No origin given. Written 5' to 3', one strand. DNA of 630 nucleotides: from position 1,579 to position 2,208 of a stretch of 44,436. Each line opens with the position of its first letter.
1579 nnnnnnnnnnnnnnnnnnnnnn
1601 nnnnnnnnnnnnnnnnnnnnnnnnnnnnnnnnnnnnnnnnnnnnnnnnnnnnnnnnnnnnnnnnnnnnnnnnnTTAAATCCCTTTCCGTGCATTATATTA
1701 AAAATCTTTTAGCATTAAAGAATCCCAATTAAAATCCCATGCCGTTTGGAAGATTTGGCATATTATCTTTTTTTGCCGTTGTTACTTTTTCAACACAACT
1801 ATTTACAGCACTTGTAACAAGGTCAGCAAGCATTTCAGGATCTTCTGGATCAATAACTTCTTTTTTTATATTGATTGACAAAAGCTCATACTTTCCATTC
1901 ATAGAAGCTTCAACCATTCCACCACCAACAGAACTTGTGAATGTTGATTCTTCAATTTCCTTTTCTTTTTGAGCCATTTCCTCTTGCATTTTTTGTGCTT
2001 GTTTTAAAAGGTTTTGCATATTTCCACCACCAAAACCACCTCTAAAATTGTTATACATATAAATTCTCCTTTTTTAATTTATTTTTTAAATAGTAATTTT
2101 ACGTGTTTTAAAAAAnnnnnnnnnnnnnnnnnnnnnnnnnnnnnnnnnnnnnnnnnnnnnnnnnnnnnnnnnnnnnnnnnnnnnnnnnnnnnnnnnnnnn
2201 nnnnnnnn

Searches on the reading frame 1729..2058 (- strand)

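Call 93: search_protein_families(library=pfam, proteins=[window:1729-2058:-], max_evalue=0.0001)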
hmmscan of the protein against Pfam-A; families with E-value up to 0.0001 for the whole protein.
window:1729-2058:- (109 aa): 1 family
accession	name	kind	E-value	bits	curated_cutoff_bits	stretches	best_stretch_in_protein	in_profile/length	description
PF02575.21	YbaB_DNA_bd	-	1.7e-29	102.3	25.5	1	18-107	1-90/91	YbaB/EbfC DNA-binding family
